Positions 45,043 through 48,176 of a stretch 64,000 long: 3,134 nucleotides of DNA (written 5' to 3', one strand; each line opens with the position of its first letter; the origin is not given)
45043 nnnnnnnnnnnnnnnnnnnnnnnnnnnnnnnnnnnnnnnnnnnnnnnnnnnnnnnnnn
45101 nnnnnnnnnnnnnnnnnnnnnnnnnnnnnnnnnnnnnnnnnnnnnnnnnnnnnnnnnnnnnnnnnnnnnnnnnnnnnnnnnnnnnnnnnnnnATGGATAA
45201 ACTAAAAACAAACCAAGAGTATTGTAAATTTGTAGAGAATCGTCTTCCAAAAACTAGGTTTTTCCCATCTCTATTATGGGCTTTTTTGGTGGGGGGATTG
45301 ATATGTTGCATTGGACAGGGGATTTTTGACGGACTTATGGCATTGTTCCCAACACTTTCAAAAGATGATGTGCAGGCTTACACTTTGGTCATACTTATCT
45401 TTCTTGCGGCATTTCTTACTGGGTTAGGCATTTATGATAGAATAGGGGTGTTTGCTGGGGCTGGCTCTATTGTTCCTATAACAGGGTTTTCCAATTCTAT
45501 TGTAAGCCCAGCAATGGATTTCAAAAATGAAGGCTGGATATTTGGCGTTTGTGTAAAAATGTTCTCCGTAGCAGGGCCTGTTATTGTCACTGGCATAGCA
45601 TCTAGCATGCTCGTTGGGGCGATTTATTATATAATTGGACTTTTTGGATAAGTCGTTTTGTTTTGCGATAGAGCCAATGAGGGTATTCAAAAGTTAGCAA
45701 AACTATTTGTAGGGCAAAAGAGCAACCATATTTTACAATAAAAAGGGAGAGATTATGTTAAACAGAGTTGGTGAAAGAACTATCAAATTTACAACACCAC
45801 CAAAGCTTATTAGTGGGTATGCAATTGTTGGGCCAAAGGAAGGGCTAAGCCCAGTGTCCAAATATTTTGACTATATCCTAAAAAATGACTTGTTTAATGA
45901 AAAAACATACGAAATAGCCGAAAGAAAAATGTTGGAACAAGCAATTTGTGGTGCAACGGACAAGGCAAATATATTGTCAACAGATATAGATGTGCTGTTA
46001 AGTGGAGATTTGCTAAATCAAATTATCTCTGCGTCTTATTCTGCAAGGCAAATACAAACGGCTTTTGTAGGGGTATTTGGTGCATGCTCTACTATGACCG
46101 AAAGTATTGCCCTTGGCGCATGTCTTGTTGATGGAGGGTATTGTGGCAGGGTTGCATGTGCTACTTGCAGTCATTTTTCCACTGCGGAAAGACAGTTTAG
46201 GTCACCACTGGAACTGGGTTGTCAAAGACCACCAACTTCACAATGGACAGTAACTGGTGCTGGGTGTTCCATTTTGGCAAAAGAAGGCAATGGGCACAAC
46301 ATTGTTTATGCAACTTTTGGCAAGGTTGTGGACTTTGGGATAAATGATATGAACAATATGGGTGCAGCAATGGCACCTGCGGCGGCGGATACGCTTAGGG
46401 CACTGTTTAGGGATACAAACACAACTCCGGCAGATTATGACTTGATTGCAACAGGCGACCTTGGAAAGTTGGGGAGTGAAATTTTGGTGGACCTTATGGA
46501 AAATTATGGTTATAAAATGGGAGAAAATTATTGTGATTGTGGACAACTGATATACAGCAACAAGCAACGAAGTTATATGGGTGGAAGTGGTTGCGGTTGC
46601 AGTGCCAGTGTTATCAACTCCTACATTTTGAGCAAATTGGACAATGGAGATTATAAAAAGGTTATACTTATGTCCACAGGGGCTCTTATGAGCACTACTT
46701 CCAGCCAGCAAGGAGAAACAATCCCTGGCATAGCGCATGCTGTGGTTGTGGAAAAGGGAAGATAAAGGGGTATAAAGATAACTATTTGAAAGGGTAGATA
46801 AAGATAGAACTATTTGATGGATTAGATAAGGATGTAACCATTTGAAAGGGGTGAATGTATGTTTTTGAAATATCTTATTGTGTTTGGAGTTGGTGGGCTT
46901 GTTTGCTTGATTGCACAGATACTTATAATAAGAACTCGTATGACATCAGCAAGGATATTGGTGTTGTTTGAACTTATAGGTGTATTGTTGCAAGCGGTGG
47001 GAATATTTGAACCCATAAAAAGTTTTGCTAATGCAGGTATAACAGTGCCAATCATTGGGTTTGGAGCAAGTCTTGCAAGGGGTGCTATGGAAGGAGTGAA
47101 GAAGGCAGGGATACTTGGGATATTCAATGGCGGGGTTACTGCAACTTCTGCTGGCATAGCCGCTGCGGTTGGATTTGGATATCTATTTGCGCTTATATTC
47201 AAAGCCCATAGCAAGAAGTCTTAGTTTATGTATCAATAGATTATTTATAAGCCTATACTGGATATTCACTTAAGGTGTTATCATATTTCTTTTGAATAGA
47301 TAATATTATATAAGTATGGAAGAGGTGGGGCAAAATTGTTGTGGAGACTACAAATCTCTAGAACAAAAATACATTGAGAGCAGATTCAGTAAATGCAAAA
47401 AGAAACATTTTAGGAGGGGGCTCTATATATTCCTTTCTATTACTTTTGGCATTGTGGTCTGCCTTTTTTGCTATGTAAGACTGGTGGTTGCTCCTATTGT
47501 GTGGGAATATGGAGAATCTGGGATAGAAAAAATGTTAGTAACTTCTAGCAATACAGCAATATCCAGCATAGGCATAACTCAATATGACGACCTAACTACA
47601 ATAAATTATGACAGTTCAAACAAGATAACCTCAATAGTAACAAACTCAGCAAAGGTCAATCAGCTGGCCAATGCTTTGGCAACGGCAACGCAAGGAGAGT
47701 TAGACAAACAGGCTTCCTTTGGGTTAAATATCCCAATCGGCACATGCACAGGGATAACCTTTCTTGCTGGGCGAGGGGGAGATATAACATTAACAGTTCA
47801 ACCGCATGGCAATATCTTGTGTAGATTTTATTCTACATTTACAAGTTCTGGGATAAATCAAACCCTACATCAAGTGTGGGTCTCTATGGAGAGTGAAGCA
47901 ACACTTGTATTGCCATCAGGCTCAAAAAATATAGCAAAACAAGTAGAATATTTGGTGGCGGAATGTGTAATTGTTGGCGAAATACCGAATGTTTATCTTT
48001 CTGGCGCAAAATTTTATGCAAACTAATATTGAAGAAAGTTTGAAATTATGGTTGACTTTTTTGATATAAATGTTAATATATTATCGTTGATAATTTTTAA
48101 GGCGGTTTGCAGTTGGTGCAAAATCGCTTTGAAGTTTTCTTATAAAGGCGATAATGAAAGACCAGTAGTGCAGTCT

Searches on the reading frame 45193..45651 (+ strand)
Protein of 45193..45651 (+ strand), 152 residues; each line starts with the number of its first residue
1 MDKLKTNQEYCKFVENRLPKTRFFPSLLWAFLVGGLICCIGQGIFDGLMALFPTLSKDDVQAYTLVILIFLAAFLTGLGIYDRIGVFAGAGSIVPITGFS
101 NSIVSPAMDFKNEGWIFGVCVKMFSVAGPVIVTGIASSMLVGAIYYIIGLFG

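Call 3: search_protein_families(library=pfam, proteins=[window:45193-45651:+], max_evalue=0.01)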
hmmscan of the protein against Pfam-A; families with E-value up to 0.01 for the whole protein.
window:45193-45651:+ (152 aa): 1 family
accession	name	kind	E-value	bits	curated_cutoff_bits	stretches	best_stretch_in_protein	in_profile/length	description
PF03862.18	SpoVAC_SpoVAEB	-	3.7e-40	137.3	25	1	27-144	2-117/117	SpoVAC/SpoVAEB sporulation membrane protein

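Call 4: search_protein_families(library=ncbifam, proteins=[window:45193-45651:+], max_evalue=0.01)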
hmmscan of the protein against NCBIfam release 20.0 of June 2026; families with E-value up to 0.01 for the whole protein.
window:45193-45651:+ (152 aa): 2 families
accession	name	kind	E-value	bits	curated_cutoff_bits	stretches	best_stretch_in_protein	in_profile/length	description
TIGR02838.1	spore_V_AC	equivalog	1.9e-50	170.3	164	1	8-148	1-140/141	stage V sporulation protein AC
TIGR02839.1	spore_V_AE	equivalog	1.5e-15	57.4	131.1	1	28-144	2-109/114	stage V sporulation protein AE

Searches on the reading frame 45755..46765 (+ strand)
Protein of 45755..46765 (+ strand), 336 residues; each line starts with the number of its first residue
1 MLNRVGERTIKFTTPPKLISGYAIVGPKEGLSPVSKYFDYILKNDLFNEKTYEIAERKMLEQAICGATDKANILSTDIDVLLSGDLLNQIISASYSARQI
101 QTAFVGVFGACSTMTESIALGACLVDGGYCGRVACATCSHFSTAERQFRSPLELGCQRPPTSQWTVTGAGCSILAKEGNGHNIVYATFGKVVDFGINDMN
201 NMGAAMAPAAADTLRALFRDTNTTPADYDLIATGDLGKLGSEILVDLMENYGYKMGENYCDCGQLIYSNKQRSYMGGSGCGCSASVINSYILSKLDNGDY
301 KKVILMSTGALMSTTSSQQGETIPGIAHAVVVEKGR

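Call 3: search_protein_families(library=pfam, proteins=[window:45755-46765:+], max_evalue=0.01)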
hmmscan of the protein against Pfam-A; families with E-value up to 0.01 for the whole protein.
window:45755-46765:+ (336 aa): 1 family
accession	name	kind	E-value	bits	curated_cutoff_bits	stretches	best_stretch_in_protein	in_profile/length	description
PF07451.17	SpoVAD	-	8.7e-140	465.6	22.1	1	6-333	1-329/329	Stage V sporulation protein AD (SpoVAD)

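Call 4: search_protein_families(library=ncbifam, proteins=[window:45755-46765:+], max_evalue=0.01)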
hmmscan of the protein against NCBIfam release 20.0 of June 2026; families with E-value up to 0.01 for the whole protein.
window:45755-46765:+ (336 aa): 3 families
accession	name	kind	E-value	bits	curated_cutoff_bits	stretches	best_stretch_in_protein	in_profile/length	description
NF006160.0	PRK08304.1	subfamily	7e-142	472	402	1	3-334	3-335/337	stage V sporulation protein AD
TIGR02845.1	spore_V_AD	equivalog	4.9e-135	449.5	411.8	1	8-333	2-327/327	stage V sporulation protein AD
NF009069.0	PRK12404.1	subfamily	1.4e-121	405.6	442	1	5-334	3-333/338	stage V sporulation protein AD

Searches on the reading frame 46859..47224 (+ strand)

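Call 3: search_protein_families(library=pfam, proteins=[window:46859-47224:+], max_evalue=0.01)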
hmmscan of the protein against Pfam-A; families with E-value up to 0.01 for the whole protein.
window:46859-47224:+ (121 aa): 1 family
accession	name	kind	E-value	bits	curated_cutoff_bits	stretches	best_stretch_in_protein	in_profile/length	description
PF03862.18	SpoVAC_SpoVAEB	-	2.2e-27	96.1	25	1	5-113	2-117/117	SpoVAC/SpoVAEB sporulation membrane protein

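Call 4: search_protein_families(library=ncbifam, proteins=[window:46859-47224:+], max_evalue=0.01)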
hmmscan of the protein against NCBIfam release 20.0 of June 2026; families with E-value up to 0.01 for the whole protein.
window:46859-47224:+ (121 aa): 2 families
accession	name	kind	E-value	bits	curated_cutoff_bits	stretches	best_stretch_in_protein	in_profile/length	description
TIGR02839.1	spore_V_AE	equivalog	9.3e-35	119.3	131.1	1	5-117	1-113/114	stage V sporulation protein AE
TIGR02838.1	spore_V_AC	equivalog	6e-08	32.5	164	1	6-90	21-113/141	stage V sporulation protein AC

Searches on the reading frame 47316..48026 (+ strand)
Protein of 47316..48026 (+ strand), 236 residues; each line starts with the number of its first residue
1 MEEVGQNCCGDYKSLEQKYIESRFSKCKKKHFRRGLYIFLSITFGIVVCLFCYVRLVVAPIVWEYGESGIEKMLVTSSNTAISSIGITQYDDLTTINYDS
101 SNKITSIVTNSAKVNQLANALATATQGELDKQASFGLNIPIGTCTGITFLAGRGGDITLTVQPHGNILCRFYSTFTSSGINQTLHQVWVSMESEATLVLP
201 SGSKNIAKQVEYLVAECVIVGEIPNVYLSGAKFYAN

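Call 3: search_protein_families(library=pfam, proteins=[window:47316-48026:+], max_evalue=0.01)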
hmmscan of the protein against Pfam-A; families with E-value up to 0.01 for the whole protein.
window:47316-48026:+ (236 aa): 1 family
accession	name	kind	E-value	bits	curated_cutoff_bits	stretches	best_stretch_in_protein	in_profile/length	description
PF09560.15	Spore_YunB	-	1.4e-23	83.3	25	1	137-226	2-91/91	Sporulation protein YunB (Spo_YunB)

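Call 4: search_protein_families(library=ncbifam, proteins=[window:47316-48026:+], max_evalue=0.01)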
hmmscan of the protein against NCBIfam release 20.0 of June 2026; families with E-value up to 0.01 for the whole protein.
window:47316-48026:+ (236 aa): 1 family
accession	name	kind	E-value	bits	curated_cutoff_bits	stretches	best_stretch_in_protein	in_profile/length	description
TIGR02832.1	spo_yunB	equivalog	1.1e-30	106.8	111.9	1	32-229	3-202/204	sporulation protein YunB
